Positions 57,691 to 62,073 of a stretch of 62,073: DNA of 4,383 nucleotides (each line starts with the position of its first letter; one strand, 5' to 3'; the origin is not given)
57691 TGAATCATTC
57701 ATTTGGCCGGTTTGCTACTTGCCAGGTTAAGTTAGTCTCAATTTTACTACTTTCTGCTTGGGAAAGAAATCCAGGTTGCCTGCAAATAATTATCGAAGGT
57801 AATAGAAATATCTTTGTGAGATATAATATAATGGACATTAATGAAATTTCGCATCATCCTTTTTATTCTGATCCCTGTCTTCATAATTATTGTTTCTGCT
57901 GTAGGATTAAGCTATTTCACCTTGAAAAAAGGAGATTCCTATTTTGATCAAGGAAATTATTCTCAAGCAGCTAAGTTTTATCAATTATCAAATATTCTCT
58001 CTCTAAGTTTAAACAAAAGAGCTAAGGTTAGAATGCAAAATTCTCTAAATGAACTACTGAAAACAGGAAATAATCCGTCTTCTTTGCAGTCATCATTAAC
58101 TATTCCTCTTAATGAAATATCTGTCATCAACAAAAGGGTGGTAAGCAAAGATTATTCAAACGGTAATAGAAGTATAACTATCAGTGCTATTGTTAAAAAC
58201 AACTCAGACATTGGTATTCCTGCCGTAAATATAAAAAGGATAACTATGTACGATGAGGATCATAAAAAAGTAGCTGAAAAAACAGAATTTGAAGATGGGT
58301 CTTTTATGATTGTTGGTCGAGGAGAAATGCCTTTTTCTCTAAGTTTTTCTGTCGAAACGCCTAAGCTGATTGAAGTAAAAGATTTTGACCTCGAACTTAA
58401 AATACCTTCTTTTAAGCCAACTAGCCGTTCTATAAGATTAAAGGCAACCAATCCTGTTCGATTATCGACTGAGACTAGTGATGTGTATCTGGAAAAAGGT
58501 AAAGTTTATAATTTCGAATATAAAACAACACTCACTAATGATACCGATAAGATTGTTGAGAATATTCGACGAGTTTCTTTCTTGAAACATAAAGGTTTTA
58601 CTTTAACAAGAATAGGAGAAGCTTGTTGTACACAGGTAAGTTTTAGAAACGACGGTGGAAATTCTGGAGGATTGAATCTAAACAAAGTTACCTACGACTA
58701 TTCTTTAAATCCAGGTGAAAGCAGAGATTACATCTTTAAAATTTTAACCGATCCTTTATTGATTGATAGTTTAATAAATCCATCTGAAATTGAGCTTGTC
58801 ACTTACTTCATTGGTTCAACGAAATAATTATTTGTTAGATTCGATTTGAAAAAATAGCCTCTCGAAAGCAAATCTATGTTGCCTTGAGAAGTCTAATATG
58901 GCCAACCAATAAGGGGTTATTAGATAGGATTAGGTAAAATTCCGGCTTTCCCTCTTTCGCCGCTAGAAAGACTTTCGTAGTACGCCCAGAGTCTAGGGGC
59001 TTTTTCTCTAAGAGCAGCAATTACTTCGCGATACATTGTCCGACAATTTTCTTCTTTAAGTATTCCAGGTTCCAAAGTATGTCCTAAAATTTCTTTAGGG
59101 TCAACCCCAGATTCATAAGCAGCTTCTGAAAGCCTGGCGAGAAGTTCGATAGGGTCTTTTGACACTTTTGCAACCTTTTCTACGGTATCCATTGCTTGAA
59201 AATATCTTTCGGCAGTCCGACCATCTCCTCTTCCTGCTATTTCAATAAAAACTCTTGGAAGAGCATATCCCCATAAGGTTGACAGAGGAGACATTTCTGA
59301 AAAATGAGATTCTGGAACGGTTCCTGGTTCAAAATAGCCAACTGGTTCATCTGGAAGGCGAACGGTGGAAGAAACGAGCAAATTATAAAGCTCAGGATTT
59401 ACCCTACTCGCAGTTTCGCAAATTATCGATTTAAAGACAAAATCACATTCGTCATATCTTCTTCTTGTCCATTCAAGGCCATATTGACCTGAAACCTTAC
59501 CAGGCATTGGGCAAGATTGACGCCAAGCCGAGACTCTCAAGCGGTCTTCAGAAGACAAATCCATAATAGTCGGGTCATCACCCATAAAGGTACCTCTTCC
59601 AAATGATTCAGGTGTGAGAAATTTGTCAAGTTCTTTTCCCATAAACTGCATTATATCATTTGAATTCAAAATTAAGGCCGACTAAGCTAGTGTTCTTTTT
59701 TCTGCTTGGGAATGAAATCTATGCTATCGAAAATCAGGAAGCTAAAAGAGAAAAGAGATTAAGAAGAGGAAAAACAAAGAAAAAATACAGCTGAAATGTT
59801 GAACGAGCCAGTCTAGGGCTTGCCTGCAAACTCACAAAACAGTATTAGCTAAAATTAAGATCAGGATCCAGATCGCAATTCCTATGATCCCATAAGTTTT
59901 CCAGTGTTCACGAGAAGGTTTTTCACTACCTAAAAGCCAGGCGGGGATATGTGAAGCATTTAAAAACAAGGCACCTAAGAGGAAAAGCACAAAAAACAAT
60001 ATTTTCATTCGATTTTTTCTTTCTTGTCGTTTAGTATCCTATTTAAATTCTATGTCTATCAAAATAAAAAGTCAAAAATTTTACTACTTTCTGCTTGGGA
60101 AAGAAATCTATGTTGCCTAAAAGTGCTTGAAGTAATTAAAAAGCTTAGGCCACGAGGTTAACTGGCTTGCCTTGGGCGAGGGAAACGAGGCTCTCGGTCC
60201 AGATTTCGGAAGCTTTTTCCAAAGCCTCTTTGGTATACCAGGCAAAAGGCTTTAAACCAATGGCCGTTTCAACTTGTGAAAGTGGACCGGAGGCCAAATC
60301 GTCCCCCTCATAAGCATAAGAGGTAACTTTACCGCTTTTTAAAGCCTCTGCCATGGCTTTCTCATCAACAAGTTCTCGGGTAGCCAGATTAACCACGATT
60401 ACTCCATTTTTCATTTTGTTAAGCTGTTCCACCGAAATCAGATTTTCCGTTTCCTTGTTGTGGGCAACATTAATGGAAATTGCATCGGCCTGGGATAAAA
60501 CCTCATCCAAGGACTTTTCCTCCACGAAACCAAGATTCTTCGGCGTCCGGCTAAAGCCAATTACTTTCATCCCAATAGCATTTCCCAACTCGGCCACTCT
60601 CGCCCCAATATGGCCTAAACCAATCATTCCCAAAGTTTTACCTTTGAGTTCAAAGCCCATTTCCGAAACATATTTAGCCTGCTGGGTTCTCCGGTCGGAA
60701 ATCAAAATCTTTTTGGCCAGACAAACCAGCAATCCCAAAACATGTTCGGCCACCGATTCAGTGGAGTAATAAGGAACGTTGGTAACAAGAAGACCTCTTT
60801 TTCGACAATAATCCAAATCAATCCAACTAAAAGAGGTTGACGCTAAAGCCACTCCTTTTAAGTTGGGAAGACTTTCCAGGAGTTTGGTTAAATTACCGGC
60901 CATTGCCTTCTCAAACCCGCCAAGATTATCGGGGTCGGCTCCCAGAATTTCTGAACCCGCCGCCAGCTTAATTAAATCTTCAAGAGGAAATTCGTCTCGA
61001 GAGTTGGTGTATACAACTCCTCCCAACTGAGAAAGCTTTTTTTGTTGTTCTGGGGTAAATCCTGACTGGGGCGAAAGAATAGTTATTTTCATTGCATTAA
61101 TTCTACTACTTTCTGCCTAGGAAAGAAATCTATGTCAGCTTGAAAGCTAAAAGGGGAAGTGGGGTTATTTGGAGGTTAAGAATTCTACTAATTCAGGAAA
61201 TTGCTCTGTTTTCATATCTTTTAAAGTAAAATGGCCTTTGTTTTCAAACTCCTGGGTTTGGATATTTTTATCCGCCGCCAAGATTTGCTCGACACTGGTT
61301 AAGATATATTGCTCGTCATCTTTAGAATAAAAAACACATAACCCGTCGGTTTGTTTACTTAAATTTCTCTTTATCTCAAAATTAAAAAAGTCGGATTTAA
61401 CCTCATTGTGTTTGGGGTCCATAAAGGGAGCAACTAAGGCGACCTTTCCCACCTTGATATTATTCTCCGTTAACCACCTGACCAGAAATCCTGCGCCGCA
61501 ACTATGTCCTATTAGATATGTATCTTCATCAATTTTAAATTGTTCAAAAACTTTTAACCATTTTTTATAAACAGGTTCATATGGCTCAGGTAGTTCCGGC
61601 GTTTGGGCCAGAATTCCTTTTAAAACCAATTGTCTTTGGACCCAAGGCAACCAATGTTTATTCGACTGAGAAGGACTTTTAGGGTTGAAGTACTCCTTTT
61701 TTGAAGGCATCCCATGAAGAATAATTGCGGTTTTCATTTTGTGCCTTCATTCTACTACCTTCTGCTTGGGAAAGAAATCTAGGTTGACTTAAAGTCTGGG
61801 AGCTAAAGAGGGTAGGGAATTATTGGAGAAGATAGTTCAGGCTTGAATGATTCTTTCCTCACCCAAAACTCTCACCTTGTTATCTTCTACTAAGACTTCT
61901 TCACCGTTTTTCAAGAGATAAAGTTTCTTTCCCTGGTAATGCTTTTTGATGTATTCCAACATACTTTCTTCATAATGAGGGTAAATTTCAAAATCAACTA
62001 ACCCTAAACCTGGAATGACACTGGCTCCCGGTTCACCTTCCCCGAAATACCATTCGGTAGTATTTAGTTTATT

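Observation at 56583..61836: Run of unrelated short genes separated by one conserved spacer module (promoter/operator core plus C-rich tail)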

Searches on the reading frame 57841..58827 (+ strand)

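Call 9: search_protein_families(library=pfam, proteins=[window:57841-58827:+], max_evalue=0.01)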
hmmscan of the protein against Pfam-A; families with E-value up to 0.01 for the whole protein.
window:57841-58827:+ (328 aa): 0 families

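Call 60: search_protein_families(library=pfam, proteins=[window:57841-58827:+], max_evalue=1)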
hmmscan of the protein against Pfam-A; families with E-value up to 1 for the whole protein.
window:57841-58827:+ (328 aa): 5 families
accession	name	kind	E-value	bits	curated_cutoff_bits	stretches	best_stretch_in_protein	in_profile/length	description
PF07720.18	TPR_3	-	0.019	15.5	20.7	1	33-53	10-30/34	Tetratricopeptide repeat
PF00515.34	TPR_1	-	0.02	15.2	27.8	1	30-48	7-25/34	Tetratricopeptide repeat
PF07719.23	TPR_2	-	0.038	14.6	27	1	30-48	7-25/34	Tetratricopeptide repeat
PF13414.12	TPR_11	-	0.16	12.1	26.8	1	31-48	1-18/42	TPR repeat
PF13174.12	TPR_6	-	0.21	12.8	26.3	1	28-48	4-24/33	Tetratricopeptide repeat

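Call 71: search_protein_families(library=padloc, proteins=[window:57841-58827:+], max_evalue=0.01)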
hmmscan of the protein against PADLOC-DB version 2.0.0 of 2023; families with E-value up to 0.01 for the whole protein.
window:57841-58827:+ (328 aa): 0 families

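Call 72: search_protein_families(library=ncbifam, proteins=[window:57841-58827:+], max_evalue=0.01)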
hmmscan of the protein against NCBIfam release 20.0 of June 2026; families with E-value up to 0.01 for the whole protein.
window:57841-58827:+ (328 aa): 0 families

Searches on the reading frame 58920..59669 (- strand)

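Call 9: search_protein_families(library=pfam, proteins=[window:58920-59669:-], max_evalue=0.01)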
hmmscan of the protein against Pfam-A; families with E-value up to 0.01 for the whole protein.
window:58920-59669:- (249 aa): 0 families

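Call 60: search_protein_families(library=pfam, proteins=[window:58920-59669:-], max_evalue=1)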
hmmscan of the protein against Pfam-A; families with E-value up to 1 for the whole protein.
window:58920-59669:- (249 aa): 1 family
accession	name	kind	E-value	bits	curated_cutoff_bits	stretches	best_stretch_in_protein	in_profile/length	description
PF13410.11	GST_C_2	-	0.21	12.1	24.9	0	210-232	48-68/69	Glutathione S-transferase, C-terminal domain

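Call 71: search_protein_families(library=padloc, proteins=[window:58920-59669:-], max_evalue=0.01)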
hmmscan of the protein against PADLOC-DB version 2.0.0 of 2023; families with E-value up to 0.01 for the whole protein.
window:58920-59669:- (249 aa): 0 families

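Call 72: search_protein_families(library=ncbifam, proteins=[window:58920-59669:-], max_evalue=0.01)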
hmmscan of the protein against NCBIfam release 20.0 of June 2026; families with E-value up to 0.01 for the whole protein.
window:58920-59669:- (249 aa): 0 families

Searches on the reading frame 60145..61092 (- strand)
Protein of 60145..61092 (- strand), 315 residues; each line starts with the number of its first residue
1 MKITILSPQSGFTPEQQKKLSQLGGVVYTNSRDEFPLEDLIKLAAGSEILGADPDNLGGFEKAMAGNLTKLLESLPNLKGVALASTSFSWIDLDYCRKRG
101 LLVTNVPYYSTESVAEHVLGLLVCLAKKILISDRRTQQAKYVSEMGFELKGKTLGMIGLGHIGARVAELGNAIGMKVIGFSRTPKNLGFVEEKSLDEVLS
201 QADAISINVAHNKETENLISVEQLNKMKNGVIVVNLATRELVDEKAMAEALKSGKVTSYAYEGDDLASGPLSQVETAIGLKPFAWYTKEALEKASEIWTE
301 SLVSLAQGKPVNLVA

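Call 9: search_protein_families(library=pfam, proteins=[window:60145-61092:-], max_evalue=0.01)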
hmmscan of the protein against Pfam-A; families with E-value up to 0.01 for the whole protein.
window:60145-61092:- (315 aa): 3 families
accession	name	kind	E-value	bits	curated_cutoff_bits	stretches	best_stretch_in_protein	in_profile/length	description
PF02826.25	2-Hacid_dh_C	-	3.3e-36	124.8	25.1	1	119-260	1-150/178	D-isomer specific 2-hydroxyacid dehydrogenase, NAD binding domain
PF00389.36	2-Hacid_dh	-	7.1e-20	71.5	24.6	1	70-312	54-130/134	D-isomer specific 2-hydroxyacid dehydrogenase, catalytic domain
PF03446.21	NAD_binding_2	-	5.9e-07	30.1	21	1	154-255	2-111/161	NAD binding domain of 6-phosphogluconate dehydrogenase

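Call 71: search_protein_families(library=padloc, proteins=[window:60145-61092:-], max_evalue=0.01)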
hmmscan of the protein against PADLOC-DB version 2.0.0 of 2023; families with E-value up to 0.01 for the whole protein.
window:60145-61092:- (315 aa): 0 families

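Call 72: search_protein_families(library=ncbifam, proteins=[window:60145-61092:-], max_evalue=0.01)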
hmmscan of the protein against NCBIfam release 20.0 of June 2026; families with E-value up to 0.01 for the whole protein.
window:60145-61092:- (315 aa): 23 families
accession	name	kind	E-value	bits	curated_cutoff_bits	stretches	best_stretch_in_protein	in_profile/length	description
TIGR01327.1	PGDH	equivalog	4.6e-46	157.7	454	1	70-311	55-306/525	phosphoglycerate dehydrogenase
NF009714.1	PRK13243.1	equivalog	4e-40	138.2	455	1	70-314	60-322/332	glyoxylate reductase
NF006263.0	PRK08410.1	equivalog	6.2e-40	137.5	389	1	71-273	57-265/311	D-2-hydroxyacid dehydrogenase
NF005069.0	PRK06487.1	equivalog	1.2e-39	136.3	448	1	70-261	62-260/320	2-hydroxyacid dehydrogenase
NF008759.0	PRK11790.1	equivalog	7.2e-37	127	404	1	70-258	69-261/410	phosphoglycerate dehydrogenase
NF005387.0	PRK06932.1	equivalog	3.7e-35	121.4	492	1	70-260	58-256/314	2-hydroxyacid dehydrogenase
NF005027.0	PRK06436.1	equivalog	1.9e-29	102.7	261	1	85-259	57-231/303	2-hydroxyacid dehydrogenase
NF000492.1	vanH_gen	exception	1.7e-26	93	540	1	81-260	70-248/312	D-lactate dehydrogenase VanH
NF009127.0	PRK12480.1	equivalog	8.6e-26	90.7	579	1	72-260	65-257/330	D-lactate dehydrogenase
NF041369.1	Dhydh_Halo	equivalog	8.8e-25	87.5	400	1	91-260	69-245/305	D-2-hydroxyacid dehydrogenase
NF005750.0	PRK07574.1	equivalog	8.5e-24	84.3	329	1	72-260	109-307/386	NAD-dependent formate dehydrogenase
NF011938.0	PRK15409.1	equivalog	2.9e-23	82.4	492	1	70-259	59-258/324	glyoxylate/hydroxypyruvate reductase GhrB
NF006374.0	PRK08605.1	subfamily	8.5e-23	80.9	356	1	70-260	63-259/332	D-lactate dehydrogenase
NF000004.1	vanH-D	exception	6e-21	74.9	550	1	78-261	73-255/323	D-lactate dehydrogenase VanH-D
NF000371.1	vanH_Agroup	exception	8e-21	74.6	700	1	81-260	75-253/322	VanH-A/VanH-Pt family D-lactate dehydrogenase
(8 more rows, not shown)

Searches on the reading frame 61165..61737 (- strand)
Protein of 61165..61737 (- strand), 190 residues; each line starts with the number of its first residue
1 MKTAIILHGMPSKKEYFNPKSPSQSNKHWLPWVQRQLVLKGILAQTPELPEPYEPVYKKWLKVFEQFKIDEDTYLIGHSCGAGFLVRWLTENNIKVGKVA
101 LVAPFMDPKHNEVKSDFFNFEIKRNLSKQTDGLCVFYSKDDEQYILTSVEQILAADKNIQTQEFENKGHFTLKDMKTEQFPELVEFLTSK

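Call 9: search_protein_families(library=pfam, proteins=[window:61165-61737:-], max_evalue=0.01)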
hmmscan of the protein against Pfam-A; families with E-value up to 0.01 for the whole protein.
window:61165-61737:- (190 aa): 3 families
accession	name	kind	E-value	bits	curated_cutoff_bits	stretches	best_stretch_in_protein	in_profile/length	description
PF06821.19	Ser_hydrolase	-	2.2e-13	50.9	22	1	25-187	11-170/172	Serine hydrolase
PF12146.15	Hydrolase_4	-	0.00017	21.4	27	1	70-112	75-117/239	Serine aminopeptidase, S33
PF00561.26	Abhydrolase_1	-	0.00024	21.3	25.8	1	57-110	55-108/245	alpha/beta hydrolase fold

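Call 12: find_encoding_contigs(protein=window:61165-61737:-, flank=10000, max_places=10)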
Protein window:61165-61737:- (190 aa): 8 contigs read that carry it; 8 places shown.
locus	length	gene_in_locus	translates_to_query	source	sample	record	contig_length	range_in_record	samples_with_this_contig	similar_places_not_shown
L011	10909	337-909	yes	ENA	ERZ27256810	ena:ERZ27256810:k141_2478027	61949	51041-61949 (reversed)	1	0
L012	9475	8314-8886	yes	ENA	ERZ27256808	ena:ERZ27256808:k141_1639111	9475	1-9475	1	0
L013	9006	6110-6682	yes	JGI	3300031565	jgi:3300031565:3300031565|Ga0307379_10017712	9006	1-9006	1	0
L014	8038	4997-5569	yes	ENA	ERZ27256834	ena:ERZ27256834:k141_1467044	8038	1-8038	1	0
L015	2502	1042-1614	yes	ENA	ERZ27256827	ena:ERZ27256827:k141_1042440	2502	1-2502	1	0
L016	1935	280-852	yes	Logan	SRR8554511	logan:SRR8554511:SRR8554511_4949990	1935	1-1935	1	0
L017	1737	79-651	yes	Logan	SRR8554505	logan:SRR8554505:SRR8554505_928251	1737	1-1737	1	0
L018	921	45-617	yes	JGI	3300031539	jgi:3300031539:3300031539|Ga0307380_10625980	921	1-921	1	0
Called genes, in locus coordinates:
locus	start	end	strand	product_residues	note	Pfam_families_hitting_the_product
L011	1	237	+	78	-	PF03575:Peptidase_S51 (weak)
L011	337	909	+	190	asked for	PF06821:Ser_hydrolase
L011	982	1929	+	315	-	PF00389:2-Hacid_dh, PF02826:2-Hacid_dh_C, PF03446:NAD_binding_2 (weak)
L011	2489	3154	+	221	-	-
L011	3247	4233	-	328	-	-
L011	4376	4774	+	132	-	PF00856:SET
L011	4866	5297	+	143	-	-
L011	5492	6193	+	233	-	PF17278:DUF5343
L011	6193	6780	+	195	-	PF18731:HEPN_Swt1 (weak)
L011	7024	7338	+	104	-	PF11373:DUF3175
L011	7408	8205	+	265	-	PF13175:AAA_15 (faint), PF00005:ABC_tran, PF13304:AAA_21 (faint)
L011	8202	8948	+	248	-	PF01061:ABC2_membrane, PF12679:ABC2_membrane_2 (weak), PF12698:ABC2_membrane_3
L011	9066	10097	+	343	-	PF04055:Radical_SAM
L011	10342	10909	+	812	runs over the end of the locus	-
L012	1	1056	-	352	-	?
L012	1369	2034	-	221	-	PF00072:Response_reg, PF00486:Trans_reg_C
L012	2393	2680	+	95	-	-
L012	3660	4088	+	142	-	-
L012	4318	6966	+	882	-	-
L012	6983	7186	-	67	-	-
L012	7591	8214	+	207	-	PF03575:Peptidase_S51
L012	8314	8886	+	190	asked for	PF06821:Ser_hydrolase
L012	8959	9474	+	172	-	?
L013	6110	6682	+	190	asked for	PF06821:Ser_hydrolase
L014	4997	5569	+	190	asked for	PF06821:Ser_hydrolase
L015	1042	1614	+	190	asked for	PF06821:Ser_hydrolase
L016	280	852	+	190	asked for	PF06821:Ser_hydrolase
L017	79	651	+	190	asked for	PF06821:Ser_hydrolase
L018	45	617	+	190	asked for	PF06821:Ser_hydrolase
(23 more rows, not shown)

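Call 60: search_protein_families(library=pfam, proteins=[L012:6983-7186:-, L012:4318-6966:+, L012:3660-4088:+], max_evalue=1)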
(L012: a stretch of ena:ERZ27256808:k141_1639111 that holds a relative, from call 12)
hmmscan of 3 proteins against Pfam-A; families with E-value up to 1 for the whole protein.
L012:6983-7186:- (67 aa): 3 families
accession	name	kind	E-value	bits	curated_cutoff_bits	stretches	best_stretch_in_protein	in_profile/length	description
PF16808.10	PKcGMP_CC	-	0.016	15.2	35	1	2-17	19-34/35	Coiled-coil N-terminus of cGMP-dependent protein kinase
PF18504.6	Csm1_N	-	0.038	14.8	26.3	0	38-66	36-64/70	Csm1 N-terminal domain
PF19286.4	ZSWIM1-3_C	-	0.076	13.2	27.6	0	50-62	6-18/45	Zinc finger SWIM domain-containing protein 1/3, C-terminal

L012:4318-6966:+ (882 aa): 1 family
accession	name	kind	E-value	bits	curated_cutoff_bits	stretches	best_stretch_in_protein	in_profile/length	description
PF23061.1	CUB_M02D8_5_2nd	-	0.12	13.1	30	1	137-200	29-91/114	M02D8_5-like, second CUB domain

L012:3660-4088:+ (142 aa): 1 family
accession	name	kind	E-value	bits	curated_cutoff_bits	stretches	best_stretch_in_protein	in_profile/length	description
PF22703.2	Cdc6_lid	-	0.32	11.4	27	1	114-138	28-52/68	Cdc6 AAA+ ATPase-type lid domain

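Call 71: search_protein_families(library=padloc, proteins=[window:61165-61737:-, L012:7591-8214:+, L012:4318-6966:+], max_evalue=0.01)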
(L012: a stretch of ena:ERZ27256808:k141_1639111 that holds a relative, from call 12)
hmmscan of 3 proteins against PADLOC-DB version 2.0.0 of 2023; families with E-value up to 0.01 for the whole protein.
window:61165-61737:- (190 aa): 0 families

L012:7591-8214:+ (207 aa): 0 families

L012:4318-6966:+ (882 aa): 0 families

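Call 72: search_protein_families(library=ncbifam, proteins=[window:61165-61737:-, L012:7591-8214:+, L012:6983-7186:-], max_evalue=0.01)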
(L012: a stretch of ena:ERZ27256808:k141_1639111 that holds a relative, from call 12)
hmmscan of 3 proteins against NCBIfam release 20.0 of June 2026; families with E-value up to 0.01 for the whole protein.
window:61165-61737:- (190 aa): 0 families

L012:7591-8214:+ (207 aa): 2 families
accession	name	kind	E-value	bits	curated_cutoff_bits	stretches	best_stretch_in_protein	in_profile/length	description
NF003642.0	PRK05282.1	equivalog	2.9e-09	36.8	156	1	16-168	22-163/233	dipeptidase PepE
TIGR02069.1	cyanophycinase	equivalog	0.00066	19.2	126.6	1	54-132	53-133/250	cyanophycinase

L012:6983-7186:- (67 aa): 0 families

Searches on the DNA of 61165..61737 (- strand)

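Call 22: search_rna_families(sources=[L032, L035, L012], threshold=evalue, max_evalue=1)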
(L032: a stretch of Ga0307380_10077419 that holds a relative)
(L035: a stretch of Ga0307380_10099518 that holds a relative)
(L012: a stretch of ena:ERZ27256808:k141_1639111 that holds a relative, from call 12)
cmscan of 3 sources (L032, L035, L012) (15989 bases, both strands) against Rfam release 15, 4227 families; matches with E-value up to 1: 7.
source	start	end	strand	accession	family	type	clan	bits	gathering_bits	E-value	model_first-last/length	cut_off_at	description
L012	2576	2648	+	RF00005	tRNA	Gene; tRNA;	CL00001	71.4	29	3.2e-14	1-71/71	no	tRNA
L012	3091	3162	+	RF00005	tRNA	Gene; tRNA;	CL00001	64.1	29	3.2e-12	1-71/71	no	tRNA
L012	3489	3559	+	RF00005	tRNA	Gene; tRNA;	CL00001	63.9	29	3.8e-12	1-71/71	no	tRNA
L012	2820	2892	+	RF00005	tRNA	Gene; tRNA;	CL00001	54.3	29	1.6e-09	1-71/71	no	tRNA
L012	2214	2294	+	RF00005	tRNA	Gene; tRNA;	CL00001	51.1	29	1.3e-08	1-71/71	no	tRNA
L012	2350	2432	+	RF00005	tRNA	Gene; tRNA;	CL00001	48.2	29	8e-08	1-71/71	no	tRNA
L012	2576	2649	-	RF04354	Plastid-ycf2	Cis-reg;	-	29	65.7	0.017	1-75/75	no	Plastid-ycf2 5UTR RNA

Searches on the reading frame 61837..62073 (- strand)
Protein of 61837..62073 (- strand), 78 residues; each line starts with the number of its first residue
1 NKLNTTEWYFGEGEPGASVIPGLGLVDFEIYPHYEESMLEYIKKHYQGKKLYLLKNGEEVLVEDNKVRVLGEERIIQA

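Call 9: search_protein_families(library=pfam, proteins=[window:61837-62073:-], max_evalue=0.01)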
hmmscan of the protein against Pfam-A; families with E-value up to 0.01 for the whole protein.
window:61837-62073:- (78 aa): 1 family
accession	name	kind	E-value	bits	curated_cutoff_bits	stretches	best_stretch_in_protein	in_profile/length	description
PF03575.23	Peptidase_S51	-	7.6e-06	26.2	23.9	1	18-69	147-205/206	Peptidase family S51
